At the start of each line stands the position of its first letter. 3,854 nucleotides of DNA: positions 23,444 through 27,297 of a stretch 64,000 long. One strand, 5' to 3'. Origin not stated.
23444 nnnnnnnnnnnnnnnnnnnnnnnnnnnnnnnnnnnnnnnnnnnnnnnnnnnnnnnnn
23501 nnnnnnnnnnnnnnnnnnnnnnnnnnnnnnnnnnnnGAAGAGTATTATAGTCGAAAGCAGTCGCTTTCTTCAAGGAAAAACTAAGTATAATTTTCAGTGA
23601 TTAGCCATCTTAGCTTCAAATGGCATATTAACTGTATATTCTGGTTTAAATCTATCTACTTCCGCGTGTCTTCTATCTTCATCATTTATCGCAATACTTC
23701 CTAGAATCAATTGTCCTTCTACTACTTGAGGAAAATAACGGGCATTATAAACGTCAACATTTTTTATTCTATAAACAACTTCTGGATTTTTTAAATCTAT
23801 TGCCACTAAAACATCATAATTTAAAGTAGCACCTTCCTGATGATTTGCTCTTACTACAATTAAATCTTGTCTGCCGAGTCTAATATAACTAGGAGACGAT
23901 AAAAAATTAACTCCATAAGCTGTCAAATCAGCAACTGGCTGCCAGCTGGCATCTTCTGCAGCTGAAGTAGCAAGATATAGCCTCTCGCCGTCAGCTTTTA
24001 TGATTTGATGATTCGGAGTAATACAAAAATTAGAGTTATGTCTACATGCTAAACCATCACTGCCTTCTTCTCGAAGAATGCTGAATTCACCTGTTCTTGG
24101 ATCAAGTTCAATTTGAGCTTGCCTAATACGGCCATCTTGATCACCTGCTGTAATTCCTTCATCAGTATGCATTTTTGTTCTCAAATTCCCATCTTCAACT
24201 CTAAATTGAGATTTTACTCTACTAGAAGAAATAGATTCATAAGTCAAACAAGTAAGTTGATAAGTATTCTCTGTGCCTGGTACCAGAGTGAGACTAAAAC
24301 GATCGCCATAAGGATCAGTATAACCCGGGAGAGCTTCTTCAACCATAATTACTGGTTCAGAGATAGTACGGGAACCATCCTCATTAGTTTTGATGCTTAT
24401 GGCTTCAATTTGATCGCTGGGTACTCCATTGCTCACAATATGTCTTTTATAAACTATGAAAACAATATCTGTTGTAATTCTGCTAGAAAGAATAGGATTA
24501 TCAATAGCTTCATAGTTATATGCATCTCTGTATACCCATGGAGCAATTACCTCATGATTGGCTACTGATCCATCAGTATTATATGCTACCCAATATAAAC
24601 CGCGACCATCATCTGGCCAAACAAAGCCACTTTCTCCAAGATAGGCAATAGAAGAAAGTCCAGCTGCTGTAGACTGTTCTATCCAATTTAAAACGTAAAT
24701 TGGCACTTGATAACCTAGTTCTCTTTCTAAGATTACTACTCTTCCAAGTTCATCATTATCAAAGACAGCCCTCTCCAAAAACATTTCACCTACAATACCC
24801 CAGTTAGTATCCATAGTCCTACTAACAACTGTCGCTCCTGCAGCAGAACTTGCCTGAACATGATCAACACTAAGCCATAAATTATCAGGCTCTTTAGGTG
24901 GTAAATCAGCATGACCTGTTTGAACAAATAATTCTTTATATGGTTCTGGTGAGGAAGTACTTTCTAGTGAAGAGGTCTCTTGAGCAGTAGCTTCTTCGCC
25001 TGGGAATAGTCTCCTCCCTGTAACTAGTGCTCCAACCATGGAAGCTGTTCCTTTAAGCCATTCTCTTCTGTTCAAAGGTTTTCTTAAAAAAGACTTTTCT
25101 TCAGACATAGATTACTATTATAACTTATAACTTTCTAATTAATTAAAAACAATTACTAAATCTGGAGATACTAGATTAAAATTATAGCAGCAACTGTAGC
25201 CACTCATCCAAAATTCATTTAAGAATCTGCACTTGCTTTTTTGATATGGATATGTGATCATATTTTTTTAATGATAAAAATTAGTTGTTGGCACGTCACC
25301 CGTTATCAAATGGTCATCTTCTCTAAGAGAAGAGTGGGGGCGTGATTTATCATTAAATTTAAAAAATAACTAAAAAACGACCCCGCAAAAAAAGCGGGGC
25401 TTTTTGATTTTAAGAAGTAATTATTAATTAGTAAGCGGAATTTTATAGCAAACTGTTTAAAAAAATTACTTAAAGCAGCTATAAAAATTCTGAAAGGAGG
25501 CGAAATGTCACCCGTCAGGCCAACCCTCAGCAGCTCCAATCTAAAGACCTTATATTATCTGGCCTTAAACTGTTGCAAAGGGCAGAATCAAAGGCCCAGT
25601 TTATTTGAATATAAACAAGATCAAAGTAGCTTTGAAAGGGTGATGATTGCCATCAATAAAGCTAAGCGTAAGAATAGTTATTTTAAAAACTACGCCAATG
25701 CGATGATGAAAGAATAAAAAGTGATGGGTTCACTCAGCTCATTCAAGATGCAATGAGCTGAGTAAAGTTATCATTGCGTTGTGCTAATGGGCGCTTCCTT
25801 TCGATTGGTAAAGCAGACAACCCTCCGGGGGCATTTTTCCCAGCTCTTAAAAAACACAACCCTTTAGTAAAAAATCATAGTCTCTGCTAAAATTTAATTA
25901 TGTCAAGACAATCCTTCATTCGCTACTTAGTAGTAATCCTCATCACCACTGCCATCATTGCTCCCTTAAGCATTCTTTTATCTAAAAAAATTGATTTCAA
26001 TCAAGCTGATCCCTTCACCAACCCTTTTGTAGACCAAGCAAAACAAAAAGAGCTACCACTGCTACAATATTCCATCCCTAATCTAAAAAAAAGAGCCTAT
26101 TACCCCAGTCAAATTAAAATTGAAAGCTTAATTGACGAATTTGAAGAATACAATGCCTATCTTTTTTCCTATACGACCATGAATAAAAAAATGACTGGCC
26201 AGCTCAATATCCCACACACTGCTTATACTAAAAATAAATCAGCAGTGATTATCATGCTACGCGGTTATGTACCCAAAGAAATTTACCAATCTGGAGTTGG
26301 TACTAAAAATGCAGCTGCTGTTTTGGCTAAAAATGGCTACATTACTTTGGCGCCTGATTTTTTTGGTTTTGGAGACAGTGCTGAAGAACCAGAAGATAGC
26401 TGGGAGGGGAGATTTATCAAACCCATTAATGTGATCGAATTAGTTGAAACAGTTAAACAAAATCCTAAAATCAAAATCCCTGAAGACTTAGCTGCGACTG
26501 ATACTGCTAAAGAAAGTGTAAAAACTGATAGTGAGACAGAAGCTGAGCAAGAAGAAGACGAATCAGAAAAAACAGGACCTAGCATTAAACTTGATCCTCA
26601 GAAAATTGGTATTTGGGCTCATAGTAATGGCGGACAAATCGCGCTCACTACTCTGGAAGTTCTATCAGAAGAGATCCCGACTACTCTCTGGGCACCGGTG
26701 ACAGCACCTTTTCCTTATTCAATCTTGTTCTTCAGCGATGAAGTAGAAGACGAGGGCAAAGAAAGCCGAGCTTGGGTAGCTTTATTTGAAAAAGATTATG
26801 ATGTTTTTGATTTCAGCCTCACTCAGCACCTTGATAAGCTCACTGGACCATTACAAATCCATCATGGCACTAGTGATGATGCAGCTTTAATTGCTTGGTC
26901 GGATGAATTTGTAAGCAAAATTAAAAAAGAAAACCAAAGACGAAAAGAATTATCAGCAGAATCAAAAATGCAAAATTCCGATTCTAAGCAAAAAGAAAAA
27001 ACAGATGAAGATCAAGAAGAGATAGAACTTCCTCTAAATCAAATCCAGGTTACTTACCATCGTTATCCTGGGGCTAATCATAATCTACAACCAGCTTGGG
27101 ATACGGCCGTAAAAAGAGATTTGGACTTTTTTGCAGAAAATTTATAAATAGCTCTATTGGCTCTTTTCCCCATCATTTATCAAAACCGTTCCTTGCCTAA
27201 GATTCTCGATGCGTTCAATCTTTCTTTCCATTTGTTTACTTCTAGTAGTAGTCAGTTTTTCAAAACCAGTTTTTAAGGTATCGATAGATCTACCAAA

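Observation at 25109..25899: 790-bp protein-poor region with strong terminator, 12-bp and 7-bp perfect hairpins and a small ORF with consensus Shine-Dalgarno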

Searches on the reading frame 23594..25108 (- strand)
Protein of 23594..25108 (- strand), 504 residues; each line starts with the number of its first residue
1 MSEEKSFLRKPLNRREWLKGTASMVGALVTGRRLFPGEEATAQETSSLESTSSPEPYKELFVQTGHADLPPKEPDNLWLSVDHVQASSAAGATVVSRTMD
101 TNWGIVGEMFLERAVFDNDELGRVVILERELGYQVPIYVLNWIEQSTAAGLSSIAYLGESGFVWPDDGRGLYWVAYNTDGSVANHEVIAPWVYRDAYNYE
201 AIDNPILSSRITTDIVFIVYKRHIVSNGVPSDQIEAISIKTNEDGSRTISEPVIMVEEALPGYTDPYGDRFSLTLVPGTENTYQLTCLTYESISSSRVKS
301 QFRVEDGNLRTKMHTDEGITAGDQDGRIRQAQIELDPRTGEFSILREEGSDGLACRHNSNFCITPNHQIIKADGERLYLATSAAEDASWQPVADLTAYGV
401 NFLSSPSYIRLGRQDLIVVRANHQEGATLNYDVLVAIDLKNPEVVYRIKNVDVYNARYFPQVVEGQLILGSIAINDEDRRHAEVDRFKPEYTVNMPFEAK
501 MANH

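Call 11: search_protein_families(library=pfam, proteins=[window:23594-25108:-], max_evalue=0.1)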
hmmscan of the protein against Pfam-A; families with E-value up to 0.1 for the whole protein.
window:23594-25108:- (504 aa): 1 family
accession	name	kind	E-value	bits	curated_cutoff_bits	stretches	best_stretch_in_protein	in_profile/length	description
PF12318.13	FAD-SLDH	-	0.031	14.9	24.2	1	13-120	2-105/163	Membrane bound FAD containing D-sorbitol dehydrogenase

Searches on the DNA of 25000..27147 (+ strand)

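Call 4: search_rna_families(source=window, start=25000, end=26000, threshold=evalue, max_evalue=10, show_alignments=3)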
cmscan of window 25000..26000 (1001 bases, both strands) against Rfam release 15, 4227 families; matches with E-value up to 10: 25.
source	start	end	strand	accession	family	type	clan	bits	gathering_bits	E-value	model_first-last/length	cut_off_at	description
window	25280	25407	+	RF00513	Trp_leader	Cis-reg; leader;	-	32.6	41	0.00015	1-100/100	no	Tryptophan operon leader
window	25267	25411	+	RF04312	trpB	Cis-reg;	-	20.1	59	5.2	1-107/107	no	trpB ncRNA motif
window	25708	25789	+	RF00768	MIR405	Gene; miRNA;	-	19.1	102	3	1-83/83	no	MIR405 microRNA precursor family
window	25224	25400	-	RF04184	BTnc060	Gene; sRNA;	-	19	228.9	2.8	1-213/213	no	Bacteroides sRNA BTnc060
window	25413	25472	-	RF02730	JA02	Gene; sRNA;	-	18.9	49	9.8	8-67/116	no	Aggregatibacter sRNA JA02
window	25733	25783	-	RF00479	snosnR71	Gene; snRNA; snoRNA; CD-box;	CL00051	18.4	60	6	1-97/97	no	Small nucleolar RNA snR71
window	25341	25405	+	RF02083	OrzO-P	Gene; antitoxin;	-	17.8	60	5.4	1-76/76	no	OrzO-P RNA antitoxin family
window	25360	25436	-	RF01770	rimP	Cis-reg; leader;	-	17.7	47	5.3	1-102/102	no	Gammaprotebacteria rimP leader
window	25699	25738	+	RF01144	sR17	Gene; snRNA; snoRNA; CD-box;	-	17.2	36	0.26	1-55/55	no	Small nucleolar RNA sR17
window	25405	25480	-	RF03495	mir-968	Gene; miRNA;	-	17.1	88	5.3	1-79/79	no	mir-968 microRNA precursor family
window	25349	25423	+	RF02621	BSnc120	Gene; sRNA;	-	16.9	114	1.4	1-88/88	no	Brucella sRNA 120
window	25566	25664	+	RF02643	Spy491738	Gene; sRNA;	-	16.8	91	8.8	1-85/85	no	S. pyogenes small RNA Spy491738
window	25377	25445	-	RF01393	isrJ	Gene; sRNA;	-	16.7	37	3.1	1-75/75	no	isrJ Hfq binding RNA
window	25317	25454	-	RF02859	Arrc11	Gene; sRNA;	-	16.6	52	6.8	1-175/175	no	Actinobacillus sRNA 11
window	25881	25947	-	RF01146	sR15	Gene; snRNA; snoRNA; CD-box;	-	16.5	40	4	1-65/65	no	Small nucleolar RNA sR15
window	25373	25457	-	RF00513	Trp_leader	Cis-reg; leader;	-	14.8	41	7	1-100/100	no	Tryptophan operon leader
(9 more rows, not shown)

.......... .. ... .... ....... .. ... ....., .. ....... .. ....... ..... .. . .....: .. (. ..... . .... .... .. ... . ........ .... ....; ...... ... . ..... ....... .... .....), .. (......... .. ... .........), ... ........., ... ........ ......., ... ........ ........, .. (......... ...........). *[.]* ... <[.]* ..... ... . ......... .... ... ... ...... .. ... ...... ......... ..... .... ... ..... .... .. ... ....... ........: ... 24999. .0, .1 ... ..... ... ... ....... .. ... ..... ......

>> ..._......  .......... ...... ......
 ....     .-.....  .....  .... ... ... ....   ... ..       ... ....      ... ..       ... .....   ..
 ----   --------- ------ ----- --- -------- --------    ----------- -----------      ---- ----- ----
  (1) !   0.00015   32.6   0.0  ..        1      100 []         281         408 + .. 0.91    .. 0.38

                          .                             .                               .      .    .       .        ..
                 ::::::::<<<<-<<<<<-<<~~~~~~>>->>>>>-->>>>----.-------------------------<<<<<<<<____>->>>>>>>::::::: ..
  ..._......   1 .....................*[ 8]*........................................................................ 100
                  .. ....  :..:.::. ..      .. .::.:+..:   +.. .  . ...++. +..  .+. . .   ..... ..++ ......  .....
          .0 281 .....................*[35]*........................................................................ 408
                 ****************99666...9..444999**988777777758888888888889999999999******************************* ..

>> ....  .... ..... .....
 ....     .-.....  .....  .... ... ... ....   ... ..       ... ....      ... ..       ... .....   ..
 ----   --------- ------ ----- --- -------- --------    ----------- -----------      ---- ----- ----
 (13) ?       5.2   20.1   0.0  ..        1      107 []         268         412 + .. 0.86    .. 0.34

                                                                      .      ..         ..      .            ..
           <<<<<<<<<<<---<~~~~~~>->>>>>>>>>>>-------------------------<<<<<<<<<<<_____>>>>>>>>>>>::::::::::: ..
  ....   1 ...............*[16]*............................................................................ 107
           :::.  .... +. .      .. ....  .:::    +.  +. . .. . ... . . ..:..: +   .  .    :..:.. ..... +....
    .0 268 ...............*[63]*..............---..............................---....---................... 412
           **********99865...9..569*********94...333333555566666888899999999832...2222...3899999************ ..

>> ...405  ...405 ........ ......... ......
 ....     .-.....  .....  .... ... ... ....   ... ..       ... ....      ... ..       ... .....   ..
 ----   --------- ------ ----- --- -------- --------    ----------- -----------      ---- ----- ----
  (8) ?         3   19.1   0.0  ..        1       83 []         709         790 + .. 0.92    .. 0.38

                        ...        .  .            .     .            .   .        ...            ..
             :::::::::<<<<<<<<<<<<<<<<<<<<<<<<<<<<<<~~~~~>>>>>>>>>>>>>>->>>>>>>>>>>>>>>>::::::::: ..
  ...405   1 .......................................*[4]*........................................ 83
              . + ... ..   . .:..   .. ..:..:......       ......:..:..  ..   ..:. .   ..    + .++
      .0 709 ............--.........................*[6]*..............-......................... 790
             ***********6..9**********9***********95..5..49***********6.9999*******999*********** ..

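Call 72: search_rna_families(sources=[L003, L004, L005, L006, L007, L008, L033, L034, L016, L020, L021, L024, L026], threshold=gathering)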
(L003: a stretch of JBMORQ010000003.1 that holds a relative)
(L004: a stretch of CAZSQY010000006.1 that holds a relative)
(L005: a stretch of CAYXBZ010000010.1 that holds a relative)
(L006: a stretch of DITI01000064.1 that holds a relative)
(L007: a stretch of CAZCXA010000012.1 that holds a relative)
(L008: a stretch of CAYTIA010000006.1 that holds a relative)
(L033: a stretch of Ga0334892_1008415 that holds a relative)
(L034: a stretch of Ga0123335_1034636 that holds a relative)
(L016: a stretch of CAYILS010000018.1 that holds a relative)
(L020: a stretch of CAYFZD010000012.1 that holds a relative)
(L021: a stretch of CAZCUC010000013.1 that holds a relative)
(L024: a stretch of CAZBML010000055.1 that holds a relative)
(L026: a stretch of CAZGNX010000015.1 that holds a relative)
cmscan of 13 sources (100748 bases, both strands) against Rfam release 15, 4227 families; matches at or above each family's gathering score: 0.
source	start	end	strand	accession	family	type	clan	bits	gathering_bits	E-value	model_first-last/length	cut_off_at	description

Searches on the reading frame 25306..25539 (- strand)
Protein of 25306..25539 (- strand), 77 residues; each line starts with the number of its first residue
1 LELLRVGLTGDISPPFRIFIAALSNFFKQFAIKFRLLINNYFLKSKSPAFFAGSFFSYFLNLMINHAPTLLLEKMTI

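Call 11: search_protein_families(library=pfam, proteins=[window:25306-25539:-], max_evalue=0.1)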
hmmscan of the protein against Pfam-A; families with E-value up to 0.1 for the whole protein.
window:25306-25539:- (77 aa): 0 families
